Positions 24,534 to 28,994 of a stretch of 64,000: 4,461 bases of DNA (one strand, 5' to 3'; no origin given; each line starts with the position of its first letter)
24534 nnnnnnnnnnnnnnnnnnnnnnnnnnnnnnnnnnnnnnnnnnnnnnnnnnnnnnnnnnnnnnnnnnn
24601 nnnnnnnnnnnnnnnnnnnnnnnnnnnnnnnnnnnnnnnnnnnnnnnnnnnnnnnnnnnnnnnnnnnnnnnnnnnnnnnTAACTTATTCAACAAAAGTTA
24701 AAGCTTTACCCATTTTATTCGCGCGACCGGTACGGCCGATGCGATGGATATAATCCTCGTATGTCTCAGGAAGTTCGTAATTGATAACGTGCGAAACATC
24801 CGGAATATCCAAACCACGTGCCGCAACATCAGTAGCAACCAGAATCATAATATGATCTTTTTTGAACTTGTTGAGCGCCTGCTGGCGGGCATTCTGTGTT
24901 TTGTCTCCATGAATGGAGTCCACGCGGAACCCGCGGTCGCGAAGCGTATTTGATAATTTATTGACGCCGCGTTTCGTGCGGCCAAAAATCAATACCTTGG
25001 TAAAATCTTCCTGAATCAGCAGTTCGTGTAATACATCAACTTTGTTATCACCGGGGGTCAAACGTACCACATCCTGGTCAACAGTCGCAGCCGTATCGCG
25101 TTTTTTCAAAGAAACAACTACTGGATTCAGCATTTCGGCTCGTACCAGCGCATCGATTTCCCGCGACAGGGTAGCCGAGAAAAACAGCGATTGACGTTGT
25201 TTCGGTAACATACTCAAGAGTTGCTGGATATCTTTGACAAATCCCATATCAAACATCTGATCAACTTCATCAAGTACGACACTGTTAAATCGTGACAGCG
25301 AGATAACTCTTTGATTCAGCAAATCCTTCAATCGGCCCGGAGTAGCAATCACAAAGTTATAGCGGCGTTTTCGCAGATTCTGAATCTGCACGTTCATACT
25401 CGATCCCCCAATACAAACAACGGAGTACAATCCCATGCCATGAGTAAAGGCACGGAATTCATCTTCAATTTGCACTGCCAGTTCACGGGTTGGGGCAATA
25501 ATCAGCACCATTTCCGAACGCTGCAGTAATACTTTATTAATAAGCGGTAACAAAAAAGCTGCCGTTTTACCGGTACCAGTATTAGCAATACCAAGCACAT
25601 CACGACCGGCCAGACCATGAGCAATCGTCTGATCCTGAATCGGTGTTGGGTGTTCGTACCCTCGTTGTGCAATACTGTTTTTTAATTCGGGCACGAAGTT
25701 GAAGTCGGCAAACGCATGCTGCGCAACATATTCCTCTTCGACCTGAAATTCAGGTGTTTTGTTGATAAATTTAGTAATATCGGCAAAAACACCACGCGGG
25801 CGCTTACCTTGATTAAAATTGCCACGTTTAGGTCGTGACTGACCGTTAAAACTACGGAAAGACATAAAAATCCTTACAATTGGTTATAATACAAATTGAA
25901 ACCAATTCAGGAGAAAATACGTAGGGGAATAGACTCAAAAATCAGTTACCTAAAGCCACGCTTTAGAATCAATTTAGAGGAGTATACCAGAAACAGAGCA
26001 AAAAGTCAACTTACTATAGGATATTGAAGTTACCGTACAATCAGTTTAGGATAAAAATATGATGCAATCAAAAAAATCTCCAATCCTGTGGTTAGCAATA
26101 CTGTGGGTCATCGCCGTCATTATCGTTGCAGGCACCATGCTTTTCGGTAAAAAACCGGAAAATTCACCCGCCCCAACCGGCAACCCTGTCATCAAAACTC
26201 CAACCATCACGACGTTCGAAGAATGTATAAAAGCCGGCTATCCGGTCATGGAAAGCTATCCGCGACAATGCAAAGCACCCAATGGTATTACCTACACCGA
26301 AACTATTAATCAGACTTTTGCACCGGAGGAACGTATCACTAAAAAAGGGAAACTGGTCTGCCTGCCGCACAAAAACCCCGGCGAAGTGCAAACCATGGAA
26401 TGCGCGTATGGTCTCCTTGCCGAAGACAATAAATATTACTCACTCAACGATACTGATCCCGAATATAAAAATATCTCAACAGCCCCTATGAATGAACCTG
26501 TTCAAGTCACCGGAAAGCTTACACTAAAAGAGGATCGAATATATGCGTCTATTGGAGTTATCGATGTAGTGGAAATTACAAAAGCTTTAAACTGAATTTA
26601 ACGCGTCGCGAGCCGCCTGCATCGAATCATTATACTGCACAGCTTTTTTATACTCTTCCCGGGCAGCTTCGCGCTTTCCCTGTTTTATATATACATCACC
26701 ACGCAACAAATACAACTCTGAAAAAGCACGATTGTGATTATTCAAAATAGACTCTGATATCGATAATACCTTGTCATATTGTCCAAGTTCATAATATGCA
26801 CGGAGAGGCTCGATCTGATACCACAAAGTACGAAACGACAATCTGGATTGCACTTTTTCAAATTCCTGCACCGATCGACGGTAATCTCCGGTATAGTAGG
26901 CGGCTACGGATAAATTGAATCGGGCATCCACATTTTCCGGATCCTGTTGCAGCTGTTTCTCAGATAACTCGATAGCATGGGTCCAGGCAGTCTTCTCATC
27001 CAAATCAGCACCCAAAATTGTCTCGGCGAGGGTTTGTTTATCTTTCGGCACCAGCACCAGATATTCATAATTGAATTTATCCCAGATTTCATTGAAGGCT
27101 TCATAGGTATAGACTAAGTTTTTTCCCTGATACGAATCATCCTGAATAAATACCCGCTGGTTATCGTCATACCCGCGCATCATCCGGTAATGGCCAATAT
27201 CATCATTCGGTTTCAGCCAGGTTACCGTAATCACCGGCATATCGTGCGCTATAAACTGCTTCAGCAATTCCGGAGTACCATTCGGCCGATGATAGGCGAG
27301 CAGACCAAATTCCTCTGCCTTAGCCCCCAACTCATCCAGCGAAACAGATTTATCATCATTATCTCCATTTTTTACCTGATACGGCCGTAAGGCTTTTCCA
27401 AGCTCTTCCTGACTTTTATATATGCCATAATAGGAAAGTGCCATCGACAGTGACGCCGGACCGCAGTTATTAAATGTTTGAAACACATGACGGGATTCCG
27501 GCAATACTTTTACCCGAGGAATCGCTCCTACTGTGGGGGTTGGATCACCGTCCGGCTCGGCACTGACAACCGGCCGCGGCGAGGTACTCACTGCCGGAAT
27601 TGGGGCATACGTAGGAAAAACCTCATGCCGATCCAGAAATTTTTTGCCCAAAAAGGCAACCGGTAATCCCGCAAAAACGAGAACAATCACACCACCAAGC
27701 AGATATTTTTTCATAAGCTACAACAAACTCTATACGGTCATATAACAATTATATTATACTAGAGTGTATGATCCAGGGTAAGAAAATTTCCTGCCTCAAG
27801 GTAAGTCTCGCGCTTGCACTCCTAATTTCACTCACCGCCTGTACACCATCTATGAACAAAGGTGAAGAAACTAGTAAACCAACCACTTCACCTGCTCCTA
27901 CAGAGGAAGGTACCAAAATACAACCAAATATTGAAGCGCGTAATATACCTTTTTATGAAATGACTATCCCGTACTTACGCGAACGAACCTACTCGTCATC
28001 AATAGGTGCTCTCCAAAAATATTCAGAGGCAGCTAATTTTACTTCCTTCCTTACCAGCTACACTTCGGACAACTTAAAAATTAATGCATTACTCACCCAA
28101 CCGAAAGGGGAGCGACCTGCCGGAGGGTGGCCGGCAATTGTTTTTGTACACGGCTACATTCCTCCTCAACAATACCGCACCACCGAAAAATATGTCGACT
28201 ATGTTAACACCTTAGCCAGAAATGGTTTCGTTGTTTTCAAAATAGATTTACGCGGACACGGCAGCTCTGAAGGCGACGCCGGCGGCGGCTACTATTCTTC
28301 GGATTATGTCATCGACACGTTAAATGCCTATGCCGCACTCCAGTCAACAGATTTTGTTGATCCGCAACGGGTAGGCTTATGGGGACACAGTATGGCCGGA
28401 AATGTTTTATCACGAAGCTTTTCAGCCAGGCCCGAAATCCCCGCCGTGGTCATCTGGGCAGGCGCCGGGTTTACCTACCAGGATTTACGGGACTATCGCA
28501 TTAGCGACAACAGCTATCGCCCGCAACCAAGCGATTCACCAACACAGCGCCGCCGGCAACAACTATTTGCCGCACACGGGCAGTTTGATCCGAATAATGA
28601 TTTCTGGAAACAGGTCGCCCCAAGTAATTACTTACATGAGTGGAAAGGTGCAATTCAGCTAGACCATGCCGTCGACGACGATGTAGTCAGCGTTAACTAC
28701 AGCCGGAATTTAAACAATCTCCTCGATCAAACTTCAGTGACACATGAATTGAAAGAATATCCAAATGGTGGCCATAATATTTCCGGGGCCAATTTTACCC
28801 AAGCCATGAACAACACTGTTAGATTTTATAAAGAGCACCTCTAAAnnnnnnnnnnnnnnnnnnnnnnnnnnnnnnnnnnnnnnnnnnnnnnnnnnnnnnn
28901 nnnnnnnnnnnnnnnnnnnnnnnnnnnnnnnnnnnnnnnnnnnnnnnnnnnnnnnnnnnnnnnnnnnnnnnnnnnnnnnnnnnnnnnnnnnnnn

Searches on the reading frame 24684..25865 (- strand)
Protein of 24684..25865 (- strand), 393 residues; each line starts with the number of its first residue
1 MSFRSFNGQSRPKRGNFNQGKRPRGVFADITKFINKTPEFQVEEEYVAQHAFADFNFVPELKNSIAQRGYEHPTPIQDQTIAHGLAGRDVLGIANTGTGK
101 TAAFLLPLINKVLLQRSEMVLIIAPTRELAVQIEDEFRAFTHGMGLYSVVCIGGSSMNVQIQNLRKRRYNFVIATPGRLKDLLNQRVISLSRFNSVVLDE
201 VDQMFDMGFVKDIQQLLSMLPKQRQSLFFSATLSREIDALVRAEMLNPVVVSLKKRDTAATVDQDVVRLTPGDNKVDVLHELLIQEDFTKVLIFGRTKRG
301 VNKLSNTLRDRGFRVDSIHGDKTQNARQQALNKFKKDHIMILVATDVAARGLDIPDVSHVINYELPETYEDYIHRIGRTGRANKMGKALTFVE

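Call 8: search_protein_families(library=pfam, proteins=[window:24684-25865:-], max_evalue=0.001)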
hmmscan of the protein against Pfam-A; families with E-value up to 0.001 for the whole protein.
window:24684-25865:- (393 aa): 3 families
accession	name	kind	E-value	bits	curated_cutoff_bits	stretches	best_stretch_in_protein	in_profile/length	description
PF00270.35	DEAD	-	1.3e-47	162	26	1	74-239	1-166/167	DEAD/DEAH box helicase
PF00271.37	Helicase_C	-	6.5e-35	120.2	23.5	1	275-383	2-110/110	Helicase conserved C-terminal domain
PF04851.21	ResIII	-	1.8e-09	38.2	22.5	1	93-234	29-163/164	Type III restriction enzyme, res subunit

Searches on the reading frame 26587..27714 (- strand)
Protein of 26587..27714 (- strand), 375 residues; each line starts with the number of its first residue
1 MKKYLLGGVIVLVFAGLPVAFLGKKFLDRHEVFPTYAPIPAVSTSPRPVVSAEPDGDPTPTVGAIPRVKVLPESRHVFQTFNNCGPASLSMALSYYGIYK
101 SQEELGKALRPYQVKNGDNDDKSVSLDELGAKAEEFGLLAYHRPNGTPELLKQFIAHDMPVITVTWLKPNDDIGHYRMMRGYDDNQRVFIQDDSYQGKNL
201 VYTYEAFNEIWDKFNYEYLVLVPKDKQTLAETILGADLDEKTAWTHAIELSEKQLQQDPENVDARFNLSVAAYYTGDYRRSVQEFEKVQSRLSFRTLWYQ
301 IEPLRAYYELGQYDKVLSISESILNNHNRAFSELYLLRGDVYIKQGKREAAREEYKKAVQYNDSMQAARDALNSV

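Call 8: search_protein_families(library=pfam, proteins=[window:26587-27714:-], max_evalue=0.001)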
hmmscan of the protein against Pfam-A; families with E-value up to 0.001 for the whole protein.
window:26587-27714:- (375 aa): 16 families
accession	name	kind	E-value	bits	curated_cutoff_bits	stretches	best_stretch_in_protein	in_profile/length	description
PF13529.12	Peptidase_C39_2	-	1.1e-12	49.1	24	1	78-194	7-142/143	Peptidase_C39 like family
PF07719.23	TPR_2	-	3.9e-10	39.5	27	1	333-362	2-31/34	Tetratricopeptide repeat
PF13181.12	TPR_8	-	1.4e-08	34.7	25.7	1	333-362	2-31/34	Tetratricopeptide repeat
PF14559.12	TPR_19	-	3.3e-08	34.2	25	0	247-288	10-51/68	Tetratricopeptide repeat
PF03412.21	Peptidase_C39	-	2.1e-07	31.3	22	1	82-213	11-123/133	Peptidase C39 family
PF09976.15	TPR_21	-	6.2e-06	26.5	25.5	1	307-369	123-181/193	Tetratricopeptide repeat-like domain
PF13414.12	TPR_11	-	1.1e-05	25.4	26.8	1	339-362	1-24/42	TPR repeat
PF13428.12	TPR_14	-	1.2e-05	26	23.5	0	333-368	2-38/44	Tetratricopeptide repeat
PF13432.12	TPR_16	-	3.4e-05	24.6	32.7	0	336-369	1-31/65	Tetratricopeptide repeat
PF13424.12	TPR_12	-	3.4e-05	24.4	30.1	0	313-359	26-72/77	Tetratricopeptide repeat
PF12895.13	ANAPC3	-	0.00013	22.6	27.2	0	242-318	3-77/82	Anaphase-promoting complex, cyclosome, subunit 3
PF13174.12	TPR_6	-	0.00032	21.6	26.3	0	335-360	3-28/33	Tetratricopeptide repeat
PF00515.34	TPR_1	-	0.00042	20.5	27.8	0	333-362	2-31/34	Tetratricopeptide repeat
PF25063.1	ARM_TT21_C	-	0.00056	20.3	35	0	330-371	93-134/209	Tetratricopeptide repeat protein 21 C-terminal ARM domain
PF13431.12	TPR_17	-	0.00087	19.8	24.4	0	255-283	6-34/34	Tetratricopeptide repeat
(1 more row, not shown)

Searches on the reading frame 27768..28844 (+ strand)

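Call 9: search_protein_families(library=pfam, proteins=[window:27768-28844:+], max_evalue=0.001)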
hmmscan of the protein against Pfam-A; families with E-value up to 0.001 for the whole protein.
window:27768-28844:+ (358 aa): 9 families
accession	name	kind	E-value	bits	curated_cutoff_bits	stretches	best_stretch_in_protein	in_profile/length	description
PF12146.15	Hydrolase_4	-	5.8e-14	52.4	27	1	123-235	6-111/239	Serine aminopeptidase, S33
PF00326.27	Peptidase_S9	-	6.6e-13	49.1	22.6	1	147-358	8-210/213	Prolyl oligopeptidase family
PF00561.26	Abhydrolase_1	-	3.2e-10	40.5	25.8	1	122-228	1-98/245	alpha/beta hydrolase fold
PF12697.13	Abhydrolase_6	-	4.9e-10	40.9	26.3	1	124-272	1-130/217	Alpha/beta hydrolase family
PF02129.25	Peptidase_S15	-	1.4e-08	35.2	23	1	101-231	1-127/262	X-Pro dipeptidyl-peptidase (S15 family)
PF01738.24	DLH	-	4.1e-06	27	21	1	106-336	2-186/217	Dienelactone hydrolase family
PF08840.17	BAAT_C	-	2.8e-05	24.7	20.9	1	186-339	8-161/210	BAAT / Acyl-CoA thioester hydrolase C terminal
PF20434.5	BD-FAE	-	8e-05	22.7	26.8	0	263-318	161-214/215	BD-FAE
PF05448.18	AXE1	-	0.00027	20.2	21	0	99-170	63-126/321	Acetyl xylan esterase (AXE1)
